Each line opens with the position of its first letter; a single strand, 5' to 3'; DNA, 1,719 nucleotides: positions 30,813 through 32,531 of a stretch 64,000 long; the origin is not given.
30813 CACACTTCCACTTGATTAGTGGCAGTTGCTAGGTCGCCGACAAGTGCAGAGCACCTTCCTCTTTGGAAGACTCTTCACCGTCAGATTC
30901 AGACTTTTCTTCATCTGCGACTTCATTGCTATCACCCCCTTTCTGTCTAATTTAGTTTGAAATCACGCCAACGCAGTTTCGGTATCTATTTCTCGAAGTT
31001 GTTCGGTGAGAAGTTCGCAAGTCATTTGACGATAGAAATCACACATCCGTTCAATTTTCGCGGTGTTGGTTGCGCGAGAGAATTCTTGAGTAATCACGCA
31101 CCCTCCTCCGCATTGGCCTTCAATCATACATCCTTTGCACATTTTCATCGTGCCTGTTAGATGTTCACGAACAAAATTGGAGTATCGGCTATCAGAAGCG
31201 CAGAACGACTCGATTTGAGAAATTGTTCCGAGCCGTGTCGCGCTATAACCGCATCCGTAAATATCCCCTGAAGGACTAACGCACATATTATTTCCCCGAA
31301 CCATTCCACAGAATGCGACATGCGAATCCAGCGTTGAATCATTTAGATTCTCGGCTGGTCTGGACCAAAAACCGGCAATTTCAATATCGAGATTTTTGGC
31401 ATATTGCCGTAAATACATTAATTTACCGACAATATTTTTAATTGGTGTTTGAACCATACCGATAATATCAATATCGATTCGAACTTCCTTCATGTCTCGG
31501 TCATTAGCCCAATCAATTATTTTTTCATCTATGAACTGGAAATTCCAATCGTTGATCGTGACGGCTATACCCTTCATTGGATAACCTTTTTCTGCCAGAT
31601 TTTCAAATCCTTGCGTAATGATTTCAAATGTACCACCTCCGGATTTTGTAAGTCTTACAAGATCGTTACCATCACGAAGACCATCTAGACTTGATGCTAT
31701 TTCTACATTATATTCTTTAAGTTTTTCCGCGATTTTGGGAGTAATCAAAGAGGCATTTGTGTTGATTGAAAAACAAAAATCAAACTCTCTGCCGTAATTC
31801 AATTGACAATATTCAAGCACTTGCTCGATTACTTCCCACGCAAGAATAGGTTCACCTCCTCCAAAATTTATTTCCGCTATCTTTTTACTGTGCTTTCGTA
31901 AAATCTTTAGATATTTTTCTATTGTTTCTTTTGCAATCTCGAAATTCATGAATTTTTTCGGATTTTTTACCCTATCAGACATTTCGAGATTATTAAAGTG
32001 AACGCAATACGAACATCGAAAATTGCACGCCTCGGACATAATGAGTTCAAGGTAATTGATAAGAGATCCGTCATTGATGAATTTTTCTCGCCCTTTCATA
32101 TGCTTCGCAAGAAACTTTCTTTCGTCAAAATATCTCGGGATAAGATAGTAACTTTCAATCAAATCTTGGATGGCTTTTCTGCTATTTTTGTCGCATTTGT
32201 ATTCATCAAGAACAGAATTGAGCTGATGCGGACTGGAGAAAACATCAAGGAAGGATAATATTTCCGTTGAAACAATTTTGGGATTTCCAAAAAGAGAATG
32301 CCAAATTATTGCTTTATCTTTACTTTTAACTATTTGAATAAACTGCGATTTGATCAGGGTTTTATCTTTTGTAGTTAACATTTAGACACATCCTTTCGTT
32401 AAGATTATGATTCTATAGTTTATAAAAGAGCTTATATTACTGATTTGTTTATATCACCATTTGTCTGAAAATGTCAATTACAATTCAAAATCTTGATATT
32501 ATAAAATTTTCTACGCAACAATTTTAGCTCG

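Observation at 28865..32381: Radical-SAM/SPASM peptide-maturase locus with a tightly coupled 32-aa Cys-rich ORF, GNAT, XRE regulator and secreted S1 protease: candidate undescribed RiPP-like system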

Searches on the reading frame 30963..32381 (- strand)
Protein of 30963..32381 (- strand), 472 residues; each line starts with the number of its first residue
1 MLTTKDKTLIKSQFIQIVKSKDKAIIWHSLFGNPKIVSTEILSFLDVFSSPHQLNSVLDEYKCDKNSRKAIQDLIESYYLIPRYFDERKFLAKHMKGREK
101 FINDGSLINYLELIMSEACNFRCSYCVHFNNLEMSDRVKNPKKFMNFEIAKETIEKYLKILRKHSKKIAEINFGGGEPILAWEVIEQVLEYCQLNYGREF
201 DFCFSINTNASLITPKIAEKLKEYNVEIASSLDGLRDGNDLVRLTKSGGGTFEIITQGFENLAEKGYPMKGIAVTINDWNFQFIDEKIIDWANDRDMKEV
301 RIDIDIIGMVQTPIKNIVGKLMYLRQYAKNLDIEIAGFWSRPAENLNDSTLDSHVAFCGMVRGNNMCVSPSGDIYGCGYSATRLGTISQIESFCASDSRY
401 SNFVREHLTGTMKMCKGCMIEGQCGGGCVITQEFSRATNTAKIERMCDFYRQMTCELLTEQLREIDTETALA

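Call 3: search_protein_families(library=pfam, proteins=[window:30963-32381:-], max_evalue=0.01)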
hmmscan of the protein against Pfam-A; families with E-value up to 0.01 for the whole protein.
window:30963-32381:- (472 aa): 2 families
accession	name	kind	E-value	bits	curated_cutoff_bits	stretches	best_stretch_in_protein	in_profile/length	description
PF04055.27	Radical_SAM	-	4.6e-20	72.9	29.5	1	114-281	2-156/166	Radical SAM superfamily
PF13353.11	Fer4_12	-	3.1e-05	24.7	22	1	117-229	13-114/137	4Fe-4S single cluster domain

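Call 4: search_protein_families(library=ncbifam, proteins=[window:30963-32381:-], max_evalue=0.01)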
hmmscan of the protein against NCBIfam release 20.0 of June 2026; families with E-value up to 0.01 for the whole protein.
window:30963-32381:- (472 aa): 59 families (the best 25 are shown)
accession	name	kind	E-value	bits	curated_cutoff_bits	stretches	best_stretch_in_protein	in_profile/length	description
NF047865.1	rSAM_PapB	equivalog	5.5e-40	137.6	340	1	110-434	4-322/330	PapB family radical SAM/SPASM ranthipeptide maturase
NF038107.1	rSAM_NF038107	equivalog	7.1e-29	100.8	600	1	17-430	9-402/444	Cys-every-fifth radical SAM/SPASM peptide maturase CefB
TIGR03906.1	quino_hemo_SAM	equivalog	2.7e-28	98.8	453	2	39-265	30-244/467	quinohemoprotein amine dehydrogenase maturation protein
TIGR04068.1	rSAM_ocin_clost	equivalog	7.5e-28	97.6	500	1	64-265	43-235/462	Cys-rich peptide radical SAM maturase CcpM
TIGR03942.1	sulfatase_rSAM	equivalog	7.7e-27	94.3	349.45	2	115-273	7-159/363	anaerobic sulfatase maturase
TIGR03978.1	rSAM_paired_1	equivalog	7.6e-24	84.3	370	1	72-283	47-249/466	His-Xaa-Ser system radical SAM maturase HxsB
TIGR04064.1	rSAM_nif11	equivalog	8.5e-24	84.1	518.7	2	104-265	73-227/459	nif11-like peptide radical SAM maturase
NF035951.1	rSAM_RumMC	equivalog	1.1e-23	83.7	720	1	87-264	92-261/510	RumMC family radical SAM sactipeptide maturase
NF041707.1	rSAM_YhhB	equivalog_domain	3.6e-23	82.1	445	1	118-265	11-155/369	cyclophane-forming radical SAM/SPASM peptide maturase YhhB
NF040492.1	not_ScfB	exception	1.3e-22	80.3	855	1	54-431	42-418/450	ScfB-related radical SAM/SPASM orphan maturase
TIGR03974.1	rSAM_six_Cys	equivalog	1.3e-22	80.3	425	1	62-271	47-257/451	thioether cross-link-forming SCIFF peptide maturase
TIGR04463.1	rSAM_vs_C_rich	equivalog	4.8e-22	78.3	525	1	65-430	42-396/438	TIGR04463 family radical SAM/SPASM RiPP maturase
NF041298.1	rSAM_mat_DynA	equivalog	1.6e-20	73.4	450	1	118-431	10-324/356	dynobactin maturation radical SAM/SPASM protein DynA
NF033640.1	N_Twi_rSAM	subfamily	1.7e-20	73.5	170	1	94-307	92-310/398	twitch domain-containing radical SAM protein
NF038170.1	lachnocin_rSAM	equivalog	1.4e-18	67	550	1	107-277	74-238/440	lachnocin radical SAM maturase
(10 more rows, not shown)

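Call 5: find_homologous_proteins(query=window:30963-32381:-, max_evalue=0.00001)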
Query window:30963-32381:- (472 aa): 376 proteins with E <= 0.00001 among 8000 candidates; the best 120 are listed.
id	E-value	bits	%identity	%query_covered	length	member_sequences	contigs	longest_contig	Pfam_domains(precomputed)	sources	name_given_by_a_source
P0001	0.0e+0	1087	100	100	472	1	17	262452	PF04055.28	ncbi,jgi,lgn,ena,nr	ncbi:MAG: arylsulfatase regulator (Fe-S oxidoreductase) [Parcubacteria group bacterium GW2011_GWA1_4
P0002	4.6e-252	855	77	100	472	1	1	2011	PF04055.28,PF13353.12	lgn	-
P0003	6.6e-252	854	77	100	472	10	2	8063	PF04055.28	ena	-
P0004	2.3e-249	846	76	100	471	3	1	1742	PF04055.28,PF13353.12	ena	-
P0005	9.1e-248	840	76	100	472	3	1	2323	PF04055.28,PF13353.12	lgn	-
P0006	1.0e-245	834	76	100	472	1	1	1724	PF04055.28,PF13353.12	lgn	-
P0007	1.1e-244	830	77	99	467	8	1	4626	PF04055.28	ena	-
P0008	5.2e-242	821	75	99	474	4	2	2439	PF04055.28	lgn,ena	-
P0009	4.4e-240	815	75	99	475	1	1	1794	PF04055.28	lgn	-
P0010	1.8e-239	813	74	100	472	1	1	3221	PF04055.28,PF13353.12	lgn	-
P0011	3.5e-232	789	71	99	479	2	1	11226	PF04055.28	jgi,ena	-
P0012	3.5e-232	789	70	100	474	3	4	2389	PF04055.28,PF13353.12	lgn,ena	-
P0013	1.4e-230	784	70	100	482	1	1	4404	PF04055.28,PF13353.12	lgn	-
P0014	7.1e-229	778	85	85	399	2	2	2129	PF04055.28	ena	-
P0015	1.5e-228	777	71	98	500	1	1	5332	PF04055.28,PF13353.12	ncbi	-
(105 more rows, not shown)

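Call 9: find_related_loci(query=A1, collection=genome_contigs, flank=4000)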
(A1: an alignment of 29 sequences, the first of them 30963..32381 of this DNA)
Query A1 (472 aa) in genome_contigs; peptide patterns used: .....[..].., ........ (x = any residue, [..] = any of these).
146 stretches matched a pattern; 50 encode a relative of the query (tblastn E <= 1e-3); 50 distinct loci.
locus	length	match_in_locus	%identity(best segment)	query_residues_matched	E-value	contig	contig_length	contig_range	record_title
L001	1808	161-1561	76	4-470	0e+0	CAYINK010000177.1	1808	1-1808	MAG TPA_asm: uncultured Gammaproteobacteria bacterium isolate ERP119705_co25_345 genome assembly, contig: NODE_161689_le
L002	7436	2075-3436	69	9-462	0e+0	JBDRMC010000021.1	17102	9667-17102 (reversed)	MAG: Patescibacteria group bacterium isolate MEGAHIT-group-1.814 k141_873555, whole genome shotgun sequence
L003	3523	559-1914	69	11-462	0e+0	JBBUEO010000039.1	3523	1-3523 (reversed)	MAG: Patescibacteria group bacterium isolate H43-bin058_1 H43_bin058_1_000000000039, whole genome shotgun sequence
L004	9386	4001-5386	67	1-462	0e+0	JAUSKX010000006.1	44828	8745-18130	MAG: Candidatus Azambacteria bacterium isolate E14_metabat.bin.84 E14_k141_33327, whole genome shotgun sequence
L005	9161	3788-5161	66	6-464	0e+0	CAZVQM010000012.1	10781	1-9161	MAG TPA_asm: uncultured Candidatus Saccharibacteria bacterium isolate SRP050083_co1_421 genome assembly, contig: NODE_28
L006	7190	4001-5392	63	1-465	0e+0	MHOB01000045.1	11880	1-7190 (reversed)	MAG: Candidatus Ryanbacteria bacterium RIFCSPLOWO2_12_FULL_47_9c rifcsplowo2_12_scaffold_31774, whole genome shotgun seq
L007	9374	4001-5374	64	6-464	0e+0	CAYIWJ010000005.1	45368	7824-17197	MAG TPA_asm: uncultured Candidatus Saccharibacteria bacterium isolate ERP119705_co3_785 genome assembly, contig: NODE_70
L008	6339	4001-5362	65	10-464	0e+0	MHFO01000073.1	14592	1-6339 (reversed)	MAG: Omnitrophica bacterium RIFCSPLOWO2_01_FULL_50_24 rifcsplowo2_01_scaffold_63752, whole genome shotgun sequence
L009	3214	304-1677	63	6-464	0e+0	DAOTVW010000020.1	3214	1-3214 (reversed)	MAG TPA_asm: Anaerolineales bacterium isolate H111_85 k127_2082333, whole genome shotgun sequence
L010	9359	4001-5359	64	11-464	0e+0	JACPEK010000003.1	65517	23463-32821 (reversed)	MAG: Candidatus Brennerbacteria bacterium isolate NC_groundwater_333_Ag_B-0.1um_54_13 GD18-4_B1_scaffold_479377, whole g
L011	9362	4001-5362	64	10-464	0e+0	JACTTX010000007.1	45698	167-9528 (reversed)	MAG: Candidatus Magasanikiibacteriota bacterium isolate B4_bin.18 scaffold_241, whole genome shotgun sequence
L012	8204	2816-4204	63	1-464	0e+0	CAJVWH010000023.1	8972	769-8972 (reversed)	TPA_asm: uncultured bacterium isolate DRR093004_bin.40_MetaBAT_v2.12.1_MAG genome assembly, contig: NODE_4286_length_897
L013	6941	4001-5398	63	1-464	0e+0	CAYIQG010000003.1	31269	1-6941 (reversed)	MAG TPA_asm: uncultured Candidatus Saccharibacteria bacterium isolate ERP119705_co3_300 genome assembly, contig: NODE_15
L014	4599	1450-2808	64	10-463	0e+0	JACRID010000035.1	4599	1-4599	MAG: Candidatus Peregrinibacteria bacterium isolate NC_groundwater_1794_Pr3_B-0.1um_45_30 SR-2_scaffold_141_1293785, who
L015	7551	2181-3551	64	10-467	0e+0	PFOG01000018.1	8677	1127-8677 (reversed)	MAG: Candidatus Portnoybacteria bacterium CG_4_10_14_0_2_um_filter_44_20 CG_4_10_14_0.2_scaffold_4670_c, whole genome sh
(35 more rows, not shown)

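Call 22: search_protein_families(library=padloc, proteins=[window:30963-32381:-], max_evalue=0.01)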
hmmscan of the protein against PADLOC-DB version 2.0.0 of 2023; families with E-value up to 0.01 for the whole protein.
window:30963-32381:- (472 aa): 2 families
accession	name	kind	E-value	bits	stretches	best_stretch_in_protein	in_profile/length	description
PDLC02903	pVip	-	3.7e-17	60.7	1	114-290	5-159/257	Viperins not associated with kinases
PDLC02904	pVip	-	9.8e-13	46.2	1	109-282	6-155/262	Viperins associated with kinases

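Call 23: search_solved_structures(query=A1, max_evalue=0.001, show_alignments=2)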
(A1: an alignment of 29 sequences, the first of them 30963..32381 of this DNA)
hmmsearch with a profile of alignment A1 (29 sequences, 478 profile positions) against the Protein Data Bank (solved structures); distinct sequences matched with E-value up to 0.001: 11.
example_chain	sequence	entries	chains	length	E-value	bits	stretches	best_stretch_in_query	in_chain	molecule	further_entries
8vpo_A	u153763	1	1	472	7.2e-49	169.7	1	8-458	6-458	Radical SAM core domain-containing protein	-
5wgg_A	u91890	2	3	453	3.9e-23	84.8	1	86-266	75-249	Radical SAM domain protein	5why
4k36_A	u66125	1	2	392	1.5e-13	53.2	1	115-275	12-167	Anaerobic sulfatase-maturating enzyme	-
4k37_A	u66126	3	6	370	2.6e-13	52.4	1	115-275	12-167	Anaerobic sulfatase-maturating enzyme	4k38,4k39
9gm3_A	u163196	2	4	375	3e-11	45.6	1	114-270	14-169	ChlB radical SAM domain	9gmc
7n7i_A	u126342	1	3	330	6.9e-05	24.6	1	114-239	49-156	Viperin-like enzyme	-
9dfn_A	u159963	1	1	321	7.9e-05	24.4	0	155-260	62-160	Radical SAM core domain-containing protein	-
6b4c_A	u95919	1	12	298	8e-05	24.4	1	115-239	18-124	Viperin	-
9dfu_A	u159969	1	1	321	0.00012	23.8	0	155-259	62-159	Radical SAM core domain-containing protein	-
9dgw_A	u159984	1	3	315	0.00013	23.8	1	115-239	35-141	Radical SAM core domain-containing protein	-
9dfw_A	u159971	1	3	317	0.00013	23.7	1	115-239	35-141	Radical SAM core domain-containing protein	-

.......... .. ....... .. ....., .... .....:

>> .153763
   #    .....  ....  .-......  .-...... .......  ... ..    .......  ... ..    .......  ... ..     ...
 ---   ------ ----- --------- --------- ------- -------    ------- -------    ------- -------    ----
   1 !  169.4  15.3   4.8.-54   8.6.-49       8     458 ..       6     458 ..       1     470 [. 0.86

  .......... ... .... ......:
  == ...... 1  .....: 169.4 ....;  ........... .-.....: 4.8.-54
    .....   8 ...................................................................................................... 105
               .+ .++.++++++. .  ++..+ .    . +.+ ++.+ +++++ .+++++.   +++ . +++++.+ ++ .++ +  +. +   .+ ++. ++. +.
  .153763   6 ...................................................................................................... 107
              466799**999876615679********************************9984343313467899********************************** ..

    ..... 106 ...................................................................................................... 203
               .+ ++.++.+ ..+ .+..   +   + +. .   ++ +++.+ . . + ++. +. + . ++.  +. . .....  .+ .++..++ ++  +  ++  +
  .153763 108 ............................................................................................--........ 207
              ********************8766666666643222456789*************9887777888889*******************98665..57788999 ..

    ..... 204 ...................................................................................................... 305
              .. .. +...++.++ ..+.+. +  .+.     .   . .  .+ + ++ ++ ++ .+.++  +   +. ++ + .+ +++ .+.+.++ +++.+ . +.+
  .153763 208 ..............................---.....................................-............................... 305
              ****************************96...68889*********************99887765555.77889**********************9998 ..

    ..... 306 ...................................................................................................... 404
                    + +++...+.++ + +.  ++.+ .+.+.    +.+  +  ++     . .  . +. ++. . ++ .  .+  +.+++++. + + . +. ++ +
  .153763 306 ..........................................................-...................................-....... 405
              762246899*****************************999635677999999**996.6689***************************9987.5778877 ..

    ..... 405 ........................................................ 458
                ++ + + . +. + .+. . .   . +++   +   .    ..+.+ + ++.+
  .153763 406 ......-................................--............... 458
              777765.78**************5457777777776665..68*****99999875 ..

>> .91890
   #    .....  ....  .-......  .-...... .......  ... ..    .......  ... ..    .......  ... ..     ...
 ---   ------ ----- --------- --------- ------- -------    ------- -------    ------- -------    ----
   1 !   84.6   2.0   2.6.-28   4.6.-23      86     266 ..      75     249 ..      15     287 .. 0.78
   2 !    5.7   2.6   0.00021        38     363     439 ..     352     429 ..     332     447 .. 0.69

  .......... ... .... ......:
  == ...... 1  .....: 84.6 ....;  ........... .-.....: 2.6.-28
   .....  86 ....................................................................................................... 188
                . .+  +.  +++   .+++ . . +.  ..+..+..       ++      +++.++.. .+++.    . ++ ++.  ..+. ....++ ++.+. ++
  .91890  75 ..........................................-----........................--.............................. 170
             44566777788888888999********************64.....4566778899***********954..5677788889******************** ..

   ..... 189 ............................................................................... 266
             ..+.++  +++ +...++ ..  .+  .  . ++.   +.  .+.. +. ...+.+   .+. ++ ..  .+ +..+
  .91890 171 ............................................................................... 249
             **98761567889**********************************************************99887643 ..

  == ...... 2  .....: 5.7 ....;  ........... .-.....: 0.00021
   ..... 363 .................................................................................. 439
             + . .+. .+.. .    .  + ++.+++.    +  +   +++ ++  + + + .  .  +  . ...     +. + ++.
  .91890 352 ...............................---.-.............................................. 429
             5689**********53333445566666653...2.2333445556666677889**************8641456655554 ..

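Call 41: predict_structure(alignment_id=A1)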
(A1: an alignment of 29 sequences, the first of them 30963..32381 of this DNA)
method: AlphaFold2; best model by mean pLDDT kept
length: 472 residues; sequences in the alignment: 29
mean_pLDDT: 74.4   pTM: 0.74
mean pLDDT of the five models: 74.4, 72.5, 72.3, 71.3, 68.5
residues with pLDDT >= 90: 101; 70-90: 213; 50-70: 91; < 50: 67
segments of 3 or more residues with pLDDT < 50: 119-135, 231-250, 355-362, 424-438, 468-472
pLDDT, mean of each block of 10 residues (from residue 1): 77 89 85 83 91 89 80 91 90 74 74 69 33 47 85 94 91 79 95 96 84 90 84 43 40 71 84 70 85 86 63 84 90 79 62 53 70 71 81 80 69 57 45 43 67 81 61 30
secondary structure, 60 per line:
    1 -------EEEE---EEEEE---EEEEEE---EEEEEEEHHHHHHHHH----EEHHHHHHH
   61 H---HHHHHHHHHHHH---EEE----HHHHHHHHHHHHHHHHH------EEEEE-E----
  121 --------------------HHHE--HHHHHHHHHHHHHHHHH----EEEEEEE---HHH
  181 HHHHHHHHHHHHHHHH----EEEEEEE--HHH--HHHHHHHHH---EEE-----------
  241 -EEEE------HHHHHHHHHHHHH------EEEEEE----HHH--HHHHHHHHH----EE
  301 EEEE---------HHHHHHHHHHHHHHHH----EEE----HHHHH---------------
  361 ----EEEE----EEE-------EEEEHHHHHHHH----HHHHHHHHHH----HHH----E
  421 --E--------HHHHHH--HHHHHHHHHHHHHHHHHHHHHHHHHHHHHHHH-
elements in order: E8-11 E15-19 E23-28 E32-38 H39-47 H54-61 H65-76 E80-82 H87-103 E110-114 H147-163 E168-174 H178-196 E201-207 H215-223 E227-229 E242-245 H252-264 E271-276 H286-294 E299-304 H314-329 E334-336 H341-345 E365-368 E373-375 E383-386 H387-394 H399-408 H432-437 H440-471

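Call 44: fold_search(model_id=the predicted structure, library=pdb)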
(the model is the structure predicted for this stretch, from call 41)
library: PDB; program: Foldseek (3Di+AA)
matches with E <= 10: 1271; with E <= 0.001: 27
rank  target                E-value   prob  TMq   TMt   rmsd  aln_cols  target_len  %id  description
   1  8vpo                  9.7e-28  1.00  0.68  0.71   5.7       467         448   22  X-Ray Crystal Structure of TigE from Paramaledivibacter caminithermalis (released 2024-02-07)
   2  5wgg_A                1.8e-11  1.00  0.56  0.59   7.8       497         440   17  Structural Insights into Thioether Bond Formation in the Biosynthesis of Sactipeptides (released 2017-07-26)
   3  5why_B                2.1e-11  1.00  0.53  0.58   9.5       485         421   18  Structural Insights into Thioether Bond Formation in the Biosynthesis of Sactipeptides (released 2017-07-26)
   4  4k37_A                4.1e-11  1.00  0.52  0.65   7.0       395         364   17  Native anSMEcpe with bound AdoMet (released 2013-05-08)
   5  5why_A                5.1e-11  1.00  0.53  0.59   9.2       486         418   18  Structural Insights into Thioether Bond Formation in the Biosynthesis of Sactipeptides (released 2017-07-26)
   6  4k38_A                6.3e-11  1.00  0.51  0.62   7.2       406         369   17  Native anSMEcpe with bound AdoMet and Kp18Cys peptide (released 2013-05-08)
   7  4k39_A                7.5e-11  1.00  0.49  0.62   7.1       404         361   17  Native anSMEcpe with bound AdoMet and Cp18Cys peptide (released 2013-05-08)
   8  4k36_A                1.4e-10  1.00  0.52  0.63   6.3       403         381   17  His6 tagged anSMEcpe with bound AdoMet (released 2013-05-08)
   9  4k36_B                3.4e-10  1.00  0.52  0.65   5.8       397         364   16  His6 tagged anSMEcpe with bound AdoMet (released 2013-05-08)
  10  4k37_B                6.2e-10  1.00  0.52  0.65   6.8       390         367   18  Native anSMEcpe with bound AdoMet (released 2013-05-08)
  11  4k38_B                6.5e-10  1.00  0.50  0.62   7.1       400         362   16  Native anSMEcpe with bound AdoMet and Kp18Cys peptide (released 2013-05-08)
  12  9gmc_A                6.5e-10  1.00  0.48  0.58   7.9       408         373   13  Crystal structure of the complex formed between the radical SAM protein ChlB and the R3A mutant of ChlA (released 2025-06-25)
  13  4k39_B                8.5e-10  1.00  0.50  0.63   7.4       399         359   17  Native anSMEcpe with bound AdoMet and Cp18Cys peptide (released 2013-05-08)
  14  9gmc_C                1.3e-09  1.00  0.50  0.61   7.2       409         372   12  Crystal structure of the complex formed between the radical SAM protein ChlB and the R3A mutant of ChlA (released 2025-06-25)
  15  9gm3_C                3.3e-09  1.00  0.49  0.60   7.3       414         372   13  Crystal structure of the complex formed between the radical SAM protein ChlB and the leader region of its precursor su (released 2025-06-25)
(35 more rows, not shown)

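Call 50: search_protein_representatives(protein=window:30963-32381:-)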
Query: 472 residues. Proteins with E-value up to 0.001 (for the whole library): 16329; up to 1e-10: 3595; up to 1e-30: 265. The best 150 are listed.
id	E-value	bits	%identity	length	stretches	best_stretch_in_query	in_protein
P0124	1.9e-171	587.2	56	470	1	6-465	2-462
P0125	1.7e-141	488.4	50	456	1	1-462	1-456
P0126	1.7e-133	462.0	45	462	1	6-463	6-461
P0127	9.9e-132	456.2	44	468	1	5-464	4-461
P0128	4.7e-131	454.0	44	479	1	11-464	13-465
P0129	6.5e-126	437.0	44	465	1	10-463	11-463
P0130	1.3e-116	406.3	42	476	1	5-461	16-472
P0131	6.7e-116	404.0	42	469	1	4-460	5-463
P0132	1.5e-114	399.5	39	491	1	5-462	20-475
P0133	7.3e-114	397.3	40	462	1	8-465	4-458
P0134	2.3e-109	382.5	54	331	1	145-450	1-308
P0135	3.6e-100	352.2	40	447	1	8-460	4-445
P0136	3.0e-99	349.1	37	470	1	6-464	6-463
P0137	2.8e-98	345.9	42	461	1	13-463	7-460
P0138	1.8e-97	343.2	56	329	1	8-284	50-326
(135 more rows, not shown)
